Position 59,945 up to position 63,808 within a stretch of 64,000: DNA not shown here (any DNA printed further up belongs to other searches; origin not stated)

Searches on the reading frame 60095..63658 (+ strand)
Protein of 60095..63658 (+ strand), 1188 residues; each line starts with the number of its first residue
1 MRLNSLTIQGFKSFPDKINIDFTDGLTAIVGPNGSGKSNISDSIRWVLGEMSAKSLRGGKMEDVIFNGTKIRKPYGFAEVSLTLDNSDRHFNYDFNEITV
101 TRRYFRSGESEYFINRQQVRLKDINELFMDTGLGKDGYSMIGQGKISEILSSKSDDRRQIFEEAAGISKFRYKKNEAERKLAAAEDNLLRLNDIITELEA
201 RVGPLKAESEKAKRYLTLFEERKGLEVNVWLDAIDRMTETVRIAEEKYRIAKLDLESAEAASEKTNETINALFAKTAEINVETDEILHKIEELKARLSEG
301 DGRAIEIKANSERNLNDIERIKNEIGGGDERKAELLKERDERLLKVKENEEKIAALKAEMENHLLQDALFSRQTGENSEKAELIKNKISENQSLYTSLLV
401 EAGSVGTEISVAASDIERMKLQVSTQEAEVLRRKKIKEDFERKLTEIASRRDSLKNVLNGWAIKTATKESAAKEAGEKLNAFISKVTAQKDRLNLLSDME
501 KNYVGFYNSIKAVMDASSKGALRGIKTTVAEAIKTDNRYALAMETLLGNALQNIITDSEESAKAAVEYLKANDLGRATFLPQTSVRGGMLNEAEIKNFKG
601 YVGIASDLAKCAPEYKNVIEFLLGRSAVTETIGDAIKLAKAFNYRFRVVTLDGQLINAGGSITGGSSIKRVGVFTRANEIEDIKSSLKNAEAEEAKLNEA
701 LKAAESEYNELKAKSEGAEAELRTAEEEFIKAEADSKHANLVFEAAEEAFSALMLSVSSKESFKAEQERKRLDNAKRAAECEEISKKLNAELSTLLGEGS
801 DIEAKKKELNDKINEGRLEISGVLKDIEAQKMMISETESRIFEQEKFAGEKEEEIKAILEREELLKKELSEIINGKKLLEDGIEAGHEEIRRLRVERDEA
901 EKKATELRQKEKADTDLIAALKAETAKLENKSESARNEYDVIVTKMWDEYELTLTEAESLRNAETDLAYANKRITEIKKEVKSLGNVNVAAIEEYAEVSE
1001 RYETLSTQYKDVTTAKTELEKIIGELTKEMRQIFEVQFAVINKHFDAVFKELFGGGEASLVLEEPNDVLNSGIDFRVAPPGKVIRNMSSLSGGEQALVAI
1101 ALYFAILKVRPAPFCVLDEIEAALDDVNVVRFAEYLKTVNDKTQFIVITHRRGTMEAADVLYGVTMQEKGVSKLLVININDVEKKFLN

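Call 10: search_protein_families(library=ncbifam, proteins=[window:60095-63658:+], max_evalue=0.00001)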
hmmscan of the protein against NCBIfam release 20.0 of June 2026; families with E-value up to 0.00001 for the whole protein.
window:60095-63658:+ (1188 aa): 22 families
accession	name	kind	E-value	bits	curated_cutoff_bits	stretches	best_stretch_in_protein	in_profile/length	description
TIGR02168.1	SMC_prok_B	equivalog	0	1014.2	567.35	1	2-1177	1-1179/1181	chromosome segregation protein SMC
TIGR02169.1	SMC_prok_A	equivalog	5.7e-176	587.3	729.4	1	5-1177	4-1163/1165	chromosome segregation protein SMC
NF045487.1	ASRP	equivalog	3.1e-28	98.7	300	2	674-1149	114-589/593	archaea-specific SMC-related protein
NF045780.1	TrlF_fam_ATP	equivalog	6.8e-14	51.6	350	1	5-398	292-695/944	TrlF family AAA-like ATPase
NF002572.0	PRK02224.1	equivalog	6.4e-11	41.3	1087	1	1-69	1-65/888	DNA double-strand break repair ATPase Rad50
TIGR00634.1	recN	equivalog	1.7e-09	37.2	407.85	1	3-362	2-357/563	DNA repair protein RecN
NF041034.1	Rad50_Sulf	equivalog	5.8e-09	34.4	1000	1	1-152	1-141/872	DNA double-strand break repair ATPase Rad50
TIGR04520.1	ECF_ATPase_1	equivalog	1.5e-08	34.4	315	0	1087-1161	134-206/269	energy-coupling factor transporter ATPase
NF002244.0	PRK01156.1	equivalog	1.9e-08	32.9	847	1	1081-1176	793-893/895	DNA double-strand break repair ATPase Rad50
TIGR02203.1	MsbA_lipidA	equivalog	2.2e-08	33.1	602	1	1083-1161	464-538/572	lipid A export permease/ATP-binding protein MsbA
TIGR02857.1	CydD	equivalog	6.2e-08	32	435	1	1086-1160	455-525/529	thiol reductant ABC exporter subunit CydD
NF041035.1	Rad50_Halo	equivalog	6.9e-08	31.3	1000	0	1-69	1-65/883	DNA double-strand break repair ATPase Rad50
TIGR04521.1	ECF_ATPase_2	equivalog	8.2e-08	31.7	330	0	1087-1151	142-204/279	energy-coupling factor transporter ATPase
TIGR00972.1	3a0107s01c2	equivalog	1.4e-07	31.1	343.2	0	1085-1151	140-202/248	phosphate ABC transporter ATP-binding protein PstB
NF010178.0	PRK13657.1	equivalog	1.7e-07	30.1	733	1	1088-1161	470-539/588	glucan ABC transporter ATP-binding protein/ permease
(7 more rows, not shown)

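Call 65: find_encoding_contigs(protein=window:60095-63658:+, flank=10000, max_places=4)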
Protein window:60095-63658:+ (1188 aa): no gene with exactly this product is on record in the collection.
